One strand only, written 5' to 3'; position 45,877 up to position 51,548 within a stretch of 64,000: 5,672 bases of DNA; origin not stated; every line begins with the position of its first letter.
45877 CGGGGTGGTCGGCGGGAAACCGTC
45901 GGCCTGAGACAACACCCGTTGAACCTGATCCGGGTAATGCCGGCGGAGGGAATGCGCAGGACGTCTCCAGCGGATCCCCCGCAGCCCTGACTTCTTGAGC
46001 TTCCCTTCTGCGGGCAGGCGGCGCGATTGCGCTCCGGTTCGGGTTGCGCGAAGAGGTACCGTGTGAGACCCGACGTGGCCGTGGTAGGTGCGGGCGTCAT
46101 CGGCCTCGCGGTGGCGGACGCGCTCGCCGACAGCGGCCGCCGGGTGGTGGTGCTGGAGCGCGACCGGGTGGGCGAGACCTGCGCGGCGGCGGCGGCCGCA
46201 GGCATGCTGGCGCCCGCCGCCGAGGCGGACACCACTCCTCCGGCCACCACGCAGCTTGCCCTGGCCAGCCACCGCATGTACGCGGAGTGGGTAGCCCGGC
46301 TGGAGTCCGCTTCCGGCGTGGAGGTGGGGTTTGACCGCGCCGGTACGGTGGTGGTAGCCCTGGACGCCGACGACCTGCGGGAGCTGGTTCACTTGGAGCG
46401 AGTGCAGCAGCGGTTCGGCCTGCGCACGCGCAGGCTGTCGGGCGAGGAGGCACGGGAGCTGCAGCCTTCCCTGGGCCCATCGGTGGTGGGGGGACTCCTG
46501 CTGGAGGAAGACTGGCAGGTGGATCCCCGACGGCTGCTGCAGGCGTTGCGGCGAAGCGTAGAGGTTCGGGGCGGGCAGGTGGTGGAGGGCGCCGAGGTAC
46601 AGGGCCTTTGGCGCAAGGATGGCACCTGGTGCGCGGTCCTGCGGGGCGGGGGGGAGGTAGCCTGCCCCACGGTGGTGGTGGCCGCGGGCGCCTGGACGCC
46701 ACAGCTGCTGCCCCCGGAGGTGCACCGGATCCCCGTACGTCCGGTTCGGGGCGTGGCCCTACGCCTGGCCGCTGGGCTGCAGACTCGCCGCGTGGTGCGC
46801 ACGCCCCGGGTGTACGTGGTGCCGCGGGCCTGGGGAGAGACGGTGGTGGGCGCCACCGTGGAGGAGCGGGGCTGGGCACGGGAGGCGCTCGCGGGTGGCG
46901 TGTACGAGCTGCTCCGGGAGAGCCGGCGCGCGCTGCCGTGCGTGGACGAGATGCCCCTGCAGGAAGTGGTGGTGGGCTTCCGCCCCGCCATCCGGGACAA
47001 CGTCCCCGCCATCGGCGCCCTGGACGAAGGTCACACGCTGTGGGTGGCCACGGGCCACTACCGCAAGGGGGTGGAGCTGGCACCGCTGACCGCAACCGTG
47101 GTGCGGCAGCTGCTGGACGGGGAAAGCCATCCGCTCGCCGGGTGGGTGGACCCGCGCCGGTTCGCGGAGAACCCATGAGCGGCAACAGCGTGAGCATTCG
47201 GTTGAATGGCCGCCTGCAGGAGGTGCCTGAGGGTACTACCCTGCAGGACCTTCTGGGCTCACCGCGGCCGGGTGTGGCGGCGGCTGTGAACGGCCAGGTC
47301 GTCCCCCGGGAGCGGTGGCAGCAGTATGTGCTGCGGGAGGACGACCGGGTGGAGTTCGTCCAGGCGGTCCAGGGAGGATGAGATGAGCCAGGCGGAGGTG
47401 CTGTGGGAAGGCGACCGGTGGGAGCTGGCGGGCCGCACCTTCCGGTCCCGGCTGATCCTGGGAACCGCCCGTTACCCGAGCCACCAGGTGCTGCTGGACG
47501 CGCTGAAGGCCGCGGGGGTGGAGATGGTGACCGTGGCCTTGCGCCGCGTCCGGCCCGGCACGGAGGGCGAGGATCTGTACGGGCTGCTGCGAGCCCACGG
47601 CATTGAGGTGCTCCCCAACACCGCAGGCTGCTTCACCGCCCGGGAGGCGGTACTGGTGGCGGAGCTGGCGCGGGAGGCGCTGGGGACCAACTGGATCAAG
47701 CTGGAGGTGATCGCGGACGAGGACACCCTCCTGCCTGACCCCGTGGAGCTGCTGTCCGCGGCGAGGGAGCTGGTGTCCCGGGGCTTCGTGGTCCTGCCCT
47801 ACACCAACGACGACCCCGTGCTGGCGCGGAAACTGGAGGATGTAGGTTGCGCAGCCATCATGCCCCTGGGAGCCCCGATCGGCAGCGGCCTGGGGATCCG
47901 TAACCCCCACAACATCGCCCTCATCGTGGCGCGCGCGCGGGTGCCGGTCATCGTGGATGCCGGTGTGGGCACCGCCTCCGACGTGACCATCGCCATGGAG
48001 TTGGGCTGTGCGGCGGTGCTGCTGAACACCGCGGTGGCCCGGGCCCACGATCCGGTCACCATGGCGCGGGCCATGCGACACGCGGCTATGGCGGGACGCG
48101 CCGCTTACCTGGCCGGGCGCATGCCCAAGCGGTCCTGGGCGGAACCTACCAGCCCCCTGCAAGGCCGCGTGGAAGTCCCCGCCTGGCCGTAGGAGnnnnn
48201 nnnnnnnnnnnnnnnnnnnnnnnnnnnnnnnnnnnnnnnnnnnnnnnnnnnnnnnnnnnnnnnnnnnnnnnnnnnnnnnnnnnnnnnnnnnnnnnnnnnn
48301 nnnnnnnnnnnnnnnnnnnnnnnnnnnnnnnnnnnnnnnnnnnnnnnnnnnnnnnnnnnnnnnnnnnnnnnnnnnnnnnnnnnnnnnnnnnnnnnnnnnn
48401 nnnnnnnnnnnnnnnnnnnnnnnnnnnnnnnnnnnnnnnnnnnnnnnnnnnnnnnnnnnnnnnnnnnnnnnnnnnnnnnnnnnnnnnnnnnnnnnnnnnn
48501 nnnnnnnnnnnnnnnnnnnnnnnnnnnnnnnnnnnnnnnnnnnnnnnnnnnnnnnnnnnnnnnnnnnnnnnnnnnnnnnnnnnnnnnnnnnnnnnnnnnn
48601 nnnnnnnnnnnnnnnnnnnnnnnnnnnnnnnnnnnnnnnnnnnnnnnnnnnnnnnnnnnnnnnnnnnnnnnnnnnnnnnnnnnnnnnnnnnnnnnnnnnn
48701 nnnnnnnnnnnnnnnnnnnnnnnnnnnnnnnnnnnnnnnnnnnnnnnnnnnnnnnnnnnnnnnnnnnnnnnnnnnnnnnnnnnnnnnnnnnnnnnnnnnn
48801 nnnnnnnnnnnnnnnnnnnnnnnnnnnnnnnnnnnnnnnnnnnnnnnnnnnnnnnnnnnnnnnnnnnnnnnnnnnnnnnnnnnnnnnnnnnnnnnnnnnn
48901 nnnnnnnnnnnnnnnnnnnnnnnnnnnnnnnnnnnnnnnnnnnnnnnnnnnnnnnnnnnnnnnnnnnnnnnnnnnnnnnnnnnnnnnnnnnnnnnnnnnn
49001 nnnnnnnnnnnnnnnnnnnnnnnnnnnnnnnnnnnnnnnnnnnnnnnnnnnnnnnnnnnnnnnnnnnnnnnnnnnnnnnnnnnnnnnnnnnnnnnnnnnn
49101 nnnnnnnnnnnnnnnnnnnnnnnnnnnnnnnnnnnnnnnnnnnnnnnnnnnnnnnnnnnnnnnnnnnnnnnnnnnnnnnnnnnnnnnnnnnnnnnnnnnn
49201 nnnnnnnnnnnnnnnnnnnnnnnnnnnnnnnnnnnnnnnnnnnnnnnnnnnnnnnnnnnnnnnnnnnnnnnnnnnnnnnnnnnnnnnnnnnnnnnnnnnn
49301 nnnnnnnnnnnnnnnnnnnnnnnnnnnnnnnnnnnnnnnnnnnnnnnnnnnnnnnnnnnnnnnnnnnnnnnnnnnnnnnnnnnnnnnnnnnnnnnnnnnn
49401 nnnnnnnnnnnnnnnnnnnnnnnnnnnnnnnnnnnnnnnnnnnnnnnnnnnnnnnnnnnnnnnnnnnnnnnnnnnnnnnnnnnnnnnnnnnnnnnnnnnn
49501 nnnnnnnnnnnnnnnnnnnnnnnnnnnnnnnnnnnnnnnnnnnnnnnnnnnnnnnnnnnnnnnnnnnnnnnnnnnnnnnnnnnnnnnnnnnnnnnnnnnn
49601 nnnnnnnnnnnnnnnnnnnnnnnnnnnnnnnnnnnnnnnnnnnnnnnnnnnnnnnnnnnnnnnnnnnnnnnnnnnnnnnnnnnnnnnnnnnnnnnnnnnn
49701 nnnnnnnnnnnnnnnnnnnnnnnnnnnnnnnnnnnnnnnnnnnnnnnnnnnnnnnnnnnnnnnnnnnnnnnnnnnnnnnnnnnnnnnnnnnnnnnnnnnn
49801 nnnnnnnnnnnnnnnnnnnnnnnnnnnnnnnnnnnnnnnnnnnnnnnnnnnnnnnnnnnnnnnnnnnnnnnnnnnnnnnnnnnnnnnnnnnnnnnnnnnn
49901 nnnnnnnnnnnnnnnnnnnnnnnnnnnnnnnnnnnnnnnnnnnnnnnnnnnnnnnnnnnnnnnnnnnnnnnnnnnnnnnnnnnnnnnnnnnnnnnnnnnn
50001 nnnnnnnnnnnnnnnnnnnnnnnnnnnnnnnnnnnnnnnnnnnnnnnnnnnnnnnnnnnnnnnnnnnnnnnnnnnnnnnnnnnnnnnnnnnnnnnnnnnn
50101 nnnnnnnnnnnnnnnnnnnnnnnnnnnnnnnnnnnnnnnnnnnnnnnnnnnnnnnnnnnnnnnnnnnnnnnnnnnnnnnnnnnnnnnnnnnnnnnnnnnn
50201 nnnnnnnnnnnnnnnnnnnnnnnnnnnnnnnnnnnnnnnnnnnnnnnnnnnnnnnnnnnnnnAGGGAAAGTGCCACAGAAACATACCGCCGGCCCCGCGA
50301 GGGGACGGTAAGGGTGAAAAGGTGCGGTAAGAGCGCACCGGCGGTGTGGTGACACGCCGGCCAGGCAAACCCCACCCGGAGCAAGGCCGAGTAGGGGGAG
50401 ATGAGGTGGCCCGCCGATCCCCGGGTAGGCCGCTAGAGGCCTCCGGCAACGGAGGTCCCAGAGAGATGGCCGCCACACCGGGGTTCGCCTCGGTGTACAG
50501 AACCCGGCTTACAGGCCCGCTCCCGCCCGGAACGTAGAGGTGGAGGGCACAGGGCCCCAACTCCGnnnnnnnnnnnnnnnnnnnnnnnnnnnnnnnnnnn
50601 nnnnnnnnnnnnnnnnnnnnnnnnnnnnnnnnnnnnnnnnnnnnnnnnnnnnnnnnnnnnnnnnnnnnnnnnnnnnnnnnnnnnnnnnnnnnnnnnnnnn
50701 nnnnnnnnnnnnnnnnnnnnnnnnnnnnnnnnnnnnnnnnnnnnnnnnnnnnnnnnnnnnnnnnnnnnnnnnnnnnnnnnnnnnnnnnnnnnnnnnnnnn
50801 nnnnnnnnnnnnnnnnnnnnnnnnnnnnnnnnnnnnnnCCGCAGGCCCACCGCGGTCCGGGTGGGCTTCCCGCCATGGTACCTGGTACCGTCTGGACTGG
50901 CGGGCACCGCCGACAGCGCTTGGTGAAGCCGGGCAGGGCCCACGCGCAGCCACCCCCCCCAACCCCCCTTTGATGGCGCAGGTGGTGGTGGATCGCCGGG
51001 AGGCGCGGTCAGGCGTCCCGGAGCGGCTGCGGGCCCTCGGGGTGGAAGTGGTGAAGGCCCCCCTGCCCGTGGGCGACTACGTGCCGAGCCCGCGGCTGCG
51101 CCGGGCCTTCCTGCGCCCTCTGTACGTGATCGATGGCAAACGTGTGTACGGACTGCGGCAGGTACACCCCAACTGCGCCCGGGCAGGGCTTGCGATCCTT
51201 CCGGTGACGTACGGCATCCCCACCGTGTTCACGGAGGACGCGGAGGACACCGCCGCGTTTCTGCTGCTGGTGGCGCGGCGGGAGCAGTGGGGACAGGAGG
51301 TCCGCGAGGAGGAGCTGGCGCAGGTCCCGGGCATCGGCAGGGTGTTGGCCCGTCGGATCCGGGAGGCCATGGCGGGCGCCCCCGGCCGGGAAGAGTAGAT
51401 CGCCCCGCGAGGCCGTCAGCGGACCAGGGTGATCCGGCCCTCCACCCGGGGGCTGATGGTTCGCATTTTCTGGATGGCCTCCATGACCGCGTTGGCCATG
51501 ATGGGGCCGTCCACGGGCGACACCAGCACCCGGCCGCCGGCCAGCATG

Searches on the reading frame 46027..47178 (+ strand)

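Call 40: search_protein_families(library=pfam, proteins=[window:46027-47178:+], max_evalue=0.00001)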
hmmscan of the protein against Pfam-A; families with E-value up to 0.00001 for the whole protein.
window:46027-47178:+ (383 aa): 2 families
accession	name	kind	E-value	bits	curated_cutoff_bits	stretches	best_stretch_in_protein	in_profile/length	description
PF01266.30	DAO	-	8.8e-65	220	27.9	1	16-361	1-352/353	FAD dependent oxidoreductase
PF07992.20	Pyr_redox_2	-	2.1e-06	27.8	26.1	0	16-54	144-183/291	Pyridine nucleotide-disulphide oxidoreductase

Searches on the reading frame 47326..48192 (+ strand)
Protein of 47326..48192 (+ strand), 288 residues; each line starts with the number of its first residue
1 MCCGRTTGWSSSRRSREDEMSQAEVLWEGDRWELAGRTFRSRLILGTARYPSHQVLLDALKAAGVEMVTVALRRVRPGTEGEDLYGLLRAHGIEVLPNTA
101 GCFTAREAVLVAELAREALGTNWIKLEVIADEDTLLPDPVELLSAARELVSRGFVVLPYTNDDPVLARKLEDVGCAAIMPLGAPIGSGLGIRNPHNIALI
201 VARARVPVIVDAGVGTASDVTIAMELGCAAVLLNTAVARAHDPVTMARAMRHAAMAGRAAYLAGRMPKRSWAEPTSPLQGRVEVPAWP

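Call 40: search_protein_families(library=pfam, proteins=[window:47326-48192:+], max_evalue=0.00001)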
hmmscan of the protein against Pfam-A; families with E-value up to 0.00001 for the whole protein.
window:47326-48192:+ (288 aa): 1 family
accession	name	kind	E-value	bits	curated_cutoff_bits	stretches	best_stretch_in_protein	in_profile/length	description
PF05690.20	ThiG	-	1.5e-109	365.5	23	1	34-277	2-247/247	Thiazole biosynthesis protein ThiG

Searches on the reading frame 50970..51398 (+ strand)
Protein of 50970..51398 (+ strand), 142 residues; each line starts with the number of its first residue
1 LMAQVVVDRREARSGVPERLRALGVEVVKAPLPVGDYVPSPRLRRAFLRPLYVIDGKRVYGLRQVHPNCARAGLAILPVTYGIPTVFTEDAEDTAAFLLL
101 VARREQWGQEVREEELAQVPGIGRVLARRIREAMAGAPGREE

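Call 41: search_protein_families(library=pfam, proteins=[window:50970-51398:+], max_evalue=0.00001)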
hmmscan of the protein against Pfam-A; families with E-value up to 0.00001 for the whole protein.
window:50970-51398:+ (142 aa): 1 family
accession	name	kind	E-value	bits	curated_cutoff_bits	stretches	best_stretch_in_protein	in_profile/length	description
PF02732.21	ERCC4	-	4.1e-14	53.1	24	1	42-98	74-137/140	ERCC4 domain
